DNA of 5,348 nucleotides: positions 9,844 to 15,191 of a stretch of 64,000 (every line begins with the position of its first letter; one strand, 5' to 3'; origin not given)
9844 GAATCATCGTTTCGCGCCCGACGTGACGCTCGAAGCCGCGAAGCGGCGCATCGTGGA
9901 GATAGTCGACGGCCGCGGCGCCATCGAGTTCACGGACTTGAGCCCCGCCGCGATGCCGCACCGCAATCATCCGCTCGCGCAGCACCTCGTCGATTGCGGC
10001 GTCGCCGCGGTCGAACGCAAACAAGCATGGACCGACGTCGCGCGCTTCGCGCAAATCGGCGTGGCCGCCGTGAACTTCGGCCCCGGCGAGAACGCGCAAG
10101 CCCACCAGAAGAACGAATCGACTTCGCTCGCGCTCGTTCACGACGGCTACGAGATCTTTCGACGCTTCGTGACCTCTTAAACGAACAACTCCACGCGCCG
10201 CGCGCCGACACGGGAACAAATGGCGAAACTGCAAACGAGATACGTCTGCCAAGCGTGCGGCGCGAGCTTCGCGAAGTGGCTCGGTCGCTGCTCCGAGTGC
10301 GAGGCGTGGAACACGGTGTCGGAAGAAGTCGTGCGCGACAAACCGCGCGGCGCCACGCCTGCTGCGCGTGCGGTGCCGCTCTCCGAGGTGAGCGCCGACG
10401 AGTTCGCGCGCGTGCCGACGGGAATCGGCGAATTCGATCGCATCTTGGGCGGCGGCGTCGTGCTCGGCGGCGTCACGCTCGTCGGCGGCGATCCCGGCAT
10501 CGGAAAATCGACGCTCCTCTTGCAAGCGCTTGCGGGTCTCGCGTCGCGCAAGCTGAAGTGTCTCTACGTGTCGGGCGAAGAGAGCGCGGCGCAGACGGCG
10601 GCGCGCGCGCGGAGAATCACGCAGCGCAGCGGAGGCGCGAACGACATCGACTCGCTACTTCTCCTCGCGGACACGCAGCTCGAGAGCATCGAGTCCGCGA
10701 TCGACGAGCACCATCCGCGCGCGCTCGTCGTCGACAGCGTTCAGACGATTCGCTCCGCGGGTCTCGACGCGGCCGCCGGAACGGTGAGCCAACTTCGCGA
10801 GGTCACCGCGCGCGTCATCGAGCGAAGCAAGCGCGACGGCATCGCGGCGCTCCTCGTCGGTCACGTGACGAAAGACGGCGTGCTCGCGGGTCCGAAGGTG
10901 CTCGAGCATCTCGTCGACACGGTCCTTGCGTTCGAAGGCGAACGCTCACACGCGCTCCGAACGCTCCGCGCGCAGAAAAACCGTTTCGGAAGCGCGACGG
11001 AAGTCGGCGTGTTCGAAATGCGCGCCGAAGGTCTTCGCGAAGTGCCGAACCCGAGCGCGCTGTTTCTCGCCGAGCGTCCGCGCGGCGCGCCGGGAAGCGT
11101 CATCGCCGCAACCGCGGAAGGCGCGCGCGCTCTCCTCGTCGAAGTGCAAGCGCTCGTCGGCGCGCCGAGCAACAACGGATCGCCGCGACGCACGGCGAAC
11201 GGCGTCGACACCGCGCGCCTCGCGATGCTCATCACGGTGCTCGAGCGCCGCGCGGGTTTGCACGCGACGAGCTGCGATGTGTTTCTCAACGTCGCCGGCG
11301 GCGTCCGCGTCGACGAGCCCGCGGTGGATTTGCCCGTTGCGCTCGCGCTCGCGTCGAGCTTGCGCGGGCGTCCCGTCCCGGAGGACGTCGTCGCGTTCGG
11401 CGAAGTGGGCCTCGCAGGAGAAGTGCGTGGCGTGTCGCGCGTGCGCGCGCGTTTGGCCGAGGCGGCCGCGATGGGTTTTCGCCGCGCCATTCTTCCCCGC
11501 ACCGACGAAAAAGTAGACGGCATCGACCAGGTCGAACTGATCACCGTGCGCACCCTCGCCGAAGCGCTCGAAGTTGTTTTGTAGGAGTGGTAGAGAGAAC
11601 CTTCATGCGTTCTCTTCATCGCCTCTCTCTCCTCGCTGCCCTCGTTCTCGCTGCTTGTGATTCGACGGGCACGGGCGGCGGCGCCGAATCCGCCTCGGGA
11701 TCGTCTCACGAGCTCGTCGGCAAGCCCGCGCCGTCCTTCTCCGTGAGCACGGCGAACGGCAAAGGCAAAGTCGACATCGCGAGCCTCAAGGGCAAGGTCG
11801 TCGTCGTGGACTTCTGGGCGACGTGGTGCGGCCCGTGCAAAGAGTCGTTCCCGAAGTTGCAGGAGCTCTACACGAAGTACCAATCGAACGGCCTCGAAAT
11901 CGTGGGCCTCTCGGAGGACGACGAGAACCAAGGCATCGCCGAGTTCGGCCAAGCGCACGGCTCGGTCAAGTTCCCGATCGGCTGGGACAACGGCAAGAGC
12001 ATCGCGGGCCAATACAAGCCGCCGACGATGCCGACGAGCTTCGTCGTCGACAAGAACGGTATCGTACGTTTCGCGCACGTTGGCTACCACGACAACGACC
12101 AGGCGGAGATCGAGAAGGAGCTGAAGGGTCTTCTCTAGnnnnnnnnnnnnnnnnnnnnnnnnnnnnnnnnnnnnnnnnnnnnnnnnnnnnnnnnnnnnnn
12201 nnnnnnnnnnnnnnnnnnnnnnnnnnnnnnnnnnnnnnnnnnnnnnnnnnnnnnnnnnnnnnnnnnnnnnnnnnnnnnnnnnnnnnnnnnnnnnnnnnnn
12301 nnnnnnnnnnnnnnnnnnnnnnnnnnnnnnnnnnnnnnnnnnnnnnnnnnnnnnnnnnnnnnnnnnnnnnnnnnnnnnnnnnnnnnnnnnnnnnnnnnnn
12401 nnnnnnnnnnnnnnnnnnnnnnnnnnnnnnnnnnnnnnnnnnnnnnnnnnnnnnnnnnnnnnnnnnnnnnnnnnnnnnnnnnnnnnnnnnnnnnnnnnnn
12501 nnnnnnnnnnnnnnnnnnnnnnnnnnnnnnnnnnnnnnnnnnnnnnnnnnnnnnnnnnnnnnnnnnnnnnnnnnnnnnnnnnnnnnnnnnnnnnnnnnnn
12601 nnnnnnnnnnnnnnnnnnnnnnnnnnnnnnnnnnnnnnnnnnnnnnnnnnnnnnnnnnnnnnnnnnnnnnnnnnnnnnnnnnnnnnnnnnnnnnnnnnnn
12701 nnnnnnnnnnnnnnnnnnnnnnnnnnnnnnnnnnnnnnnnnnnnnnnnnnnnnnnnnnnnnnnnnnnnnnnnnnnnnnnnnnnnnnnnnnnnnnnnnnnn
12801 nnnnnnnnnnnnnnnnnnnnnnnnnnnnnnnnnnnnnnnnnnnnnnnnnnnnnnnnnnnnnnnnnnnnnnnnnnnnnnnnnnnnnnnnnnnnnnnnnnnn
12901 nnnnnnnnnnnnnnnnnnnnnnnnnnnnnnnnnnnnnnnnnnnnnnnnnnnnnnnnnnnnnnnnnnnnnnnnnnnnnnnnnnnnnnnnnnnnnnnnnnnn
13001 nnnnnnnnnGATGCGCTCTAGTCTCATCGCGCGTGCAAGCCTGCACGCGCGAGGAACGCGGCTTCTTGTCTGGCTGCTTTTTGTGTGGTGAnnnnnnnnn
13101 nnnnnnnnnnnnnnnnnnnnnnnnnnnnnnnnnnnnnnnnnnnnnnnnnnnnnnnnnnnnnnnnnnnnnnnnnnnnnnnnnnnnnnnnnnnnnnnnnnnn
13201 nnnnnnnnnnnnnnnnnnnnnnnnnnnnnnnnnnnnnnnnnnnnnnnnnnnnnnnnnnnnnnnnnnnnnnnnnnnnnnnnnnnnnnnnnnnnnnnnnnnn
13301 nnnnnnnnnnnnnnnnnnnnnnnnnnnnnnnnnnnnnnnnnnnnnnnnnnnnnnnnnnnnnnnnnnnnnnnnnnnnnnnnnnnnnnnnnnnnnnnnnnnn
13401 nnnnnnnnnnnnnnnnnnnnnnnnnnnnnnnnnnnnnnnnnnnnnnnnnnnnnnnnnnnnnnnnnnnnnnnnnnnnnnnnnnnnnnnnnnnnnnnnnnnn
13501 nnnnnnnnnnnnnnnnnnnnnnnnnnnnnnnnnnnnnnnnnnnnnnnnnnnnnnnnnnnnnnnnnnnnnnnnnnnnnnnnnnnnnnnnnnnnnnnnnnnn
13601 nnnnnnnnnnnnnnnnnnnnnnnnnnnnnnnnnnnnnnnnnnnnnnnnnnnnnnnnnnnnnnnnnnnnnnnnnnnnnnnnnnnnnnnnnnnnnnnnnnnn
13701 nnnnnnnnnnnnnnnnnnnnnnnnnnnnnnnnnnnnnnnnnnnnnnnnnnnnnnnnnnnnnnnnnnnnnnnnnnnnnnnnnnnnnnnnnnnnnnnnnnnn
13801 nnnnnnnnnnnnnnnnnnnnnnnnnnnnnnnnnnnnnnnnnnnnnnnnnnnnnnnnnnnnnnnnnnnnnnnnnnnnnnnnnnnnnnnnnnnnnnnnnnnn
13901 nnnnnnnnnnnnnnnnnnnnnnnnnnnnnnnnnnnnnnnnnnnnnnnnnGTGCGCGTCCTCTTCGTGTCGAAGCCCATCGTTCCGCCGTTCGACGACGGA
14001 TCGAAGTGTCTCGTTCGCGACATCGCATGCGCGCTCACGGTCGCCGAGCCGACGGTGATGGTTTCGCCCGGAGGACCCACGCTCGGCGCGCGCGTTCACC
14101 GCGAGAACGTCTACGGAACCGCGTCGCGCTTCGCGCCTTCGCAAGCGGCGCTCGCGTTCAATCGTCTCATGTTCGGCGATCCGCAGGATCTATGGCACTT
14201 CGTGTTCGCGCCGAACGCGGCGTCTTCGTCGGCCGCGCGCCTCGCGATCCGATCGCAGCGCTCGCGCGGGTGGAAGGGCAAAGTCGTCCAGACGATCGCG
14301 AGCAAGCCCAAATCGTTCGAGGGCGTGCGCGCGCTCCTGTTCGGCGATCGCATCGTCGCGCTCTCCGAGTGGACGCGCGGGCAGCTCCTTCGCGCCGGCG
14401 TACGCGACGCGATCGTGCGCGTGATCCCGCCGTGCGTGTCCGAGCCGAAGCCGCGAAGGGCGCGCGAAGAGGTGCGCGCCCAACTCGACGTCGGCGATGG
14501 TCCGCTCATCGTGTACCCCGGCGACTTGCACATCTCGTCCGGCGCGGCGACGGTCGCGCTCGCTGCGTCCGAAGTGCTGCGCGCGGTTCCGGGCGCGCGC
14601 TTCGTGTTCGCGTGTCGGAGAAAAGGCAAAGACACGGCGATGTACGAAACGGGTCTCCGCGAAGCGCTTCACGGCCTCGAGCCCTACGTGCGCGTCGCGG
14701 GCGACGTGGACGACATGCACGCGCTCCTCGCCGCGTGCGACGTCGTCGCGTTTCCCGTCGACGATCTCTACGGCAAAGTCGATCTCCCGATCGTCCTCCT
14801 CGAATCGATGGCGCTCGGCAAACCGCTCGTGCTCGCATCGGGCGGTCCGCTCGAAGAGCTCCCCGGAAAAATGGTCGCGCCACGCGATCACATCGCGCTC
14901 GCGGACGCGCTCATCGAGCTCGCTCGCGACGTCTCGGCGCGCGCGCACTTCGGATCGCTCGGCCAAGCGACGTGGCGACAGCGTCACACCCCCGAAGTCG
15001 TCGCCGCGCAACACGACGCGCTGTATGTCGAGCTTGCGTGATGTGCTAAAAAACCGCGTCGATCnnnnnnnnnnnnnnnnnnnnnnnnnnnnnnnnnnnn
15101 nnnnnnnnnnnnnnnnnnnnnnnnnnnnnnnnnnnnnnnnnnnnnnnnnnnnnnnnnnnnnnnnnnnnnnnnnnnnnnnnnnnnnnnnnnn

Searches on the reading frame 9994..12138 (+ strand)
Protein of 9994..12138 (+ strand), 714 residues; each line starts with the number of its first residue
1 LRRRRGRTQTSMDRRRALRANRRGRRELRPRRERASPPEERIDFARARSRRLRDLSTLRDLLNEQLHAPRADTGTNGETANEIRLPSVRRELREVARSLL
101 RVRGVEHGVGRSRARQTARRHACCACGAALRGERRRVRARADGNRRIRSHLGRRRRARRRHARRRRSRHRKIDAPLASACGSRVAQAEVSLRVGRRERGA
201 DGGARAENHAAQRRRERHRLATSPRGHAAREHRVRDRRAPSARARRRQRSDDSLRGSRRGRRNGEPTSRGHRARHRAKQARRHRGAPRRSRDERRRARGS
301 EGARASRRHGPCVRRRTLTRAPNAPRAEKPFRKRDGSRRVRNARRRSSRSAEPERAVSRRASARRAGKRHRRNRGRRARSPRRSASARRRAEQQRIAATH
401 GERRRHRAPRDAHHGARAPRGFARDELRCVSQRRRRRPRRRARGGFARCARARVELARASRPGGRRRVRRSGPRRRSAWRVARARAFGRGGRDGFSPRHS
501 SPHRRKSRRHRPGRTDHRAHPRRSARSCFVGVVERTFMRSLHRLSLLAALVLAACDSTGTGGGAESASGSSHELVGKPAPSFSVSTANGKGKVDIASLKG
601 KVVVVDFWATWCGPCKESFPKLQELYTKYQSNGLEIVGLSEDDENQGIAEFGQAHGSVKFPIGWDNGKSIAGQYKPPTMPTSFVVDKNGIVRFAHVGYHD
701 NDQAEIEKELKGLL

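Call 69: search_protein_families(library=pfam, proteins=[window:9994-12138:+], max_evalue=0.00001)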
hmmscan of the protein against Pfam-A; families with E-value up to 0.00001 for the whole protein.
window:9994-12138:+ (714 aa): 5 families
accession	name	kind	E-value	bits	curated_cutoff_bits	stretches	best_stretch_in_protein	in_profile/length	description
PF00578.27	AhpC-TSA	-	4.3e-25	88.5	26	1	575-693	1-123/124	AhpC/TSA family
PF08534.16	Redoxin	-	2.3e-22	79.8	26.6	1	575-708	2-146/148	Redoxin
PF13905.12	Thioredoxin_8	-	3.2e-16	59.9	27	1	600-691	1-94/94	Thioredoxin-like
PF00085.26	Thioredoxin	-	1.8e-09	37.9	23.5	1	599-644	17-61/103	Thioredoxin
PF00255.25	GSHPx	-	1.5e-06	28.2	27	1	582-639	4-59/108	Glutathione peroxidase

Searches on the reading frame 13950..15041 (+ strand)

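Call 69: search_protein_families(library=pfam, proteins=[window:13950-15041:+], max_evalue=0.00001)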
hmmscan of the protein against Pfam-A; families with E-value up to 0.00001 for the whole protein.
window:13950-15041:+ (363 aa): 2 families
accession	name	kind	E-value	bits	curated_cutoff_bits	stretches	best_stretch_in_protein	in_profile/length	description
PF13692.12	Glyco_trans_1_4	-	2.4e-17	64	27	1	185-327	2-142/142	Glycosyl transferases group 1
PF00534.26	Glycos_transf_1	-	9.2e-10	38.8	26.4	1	173-336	3-167/172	Glycosyl transferases group 1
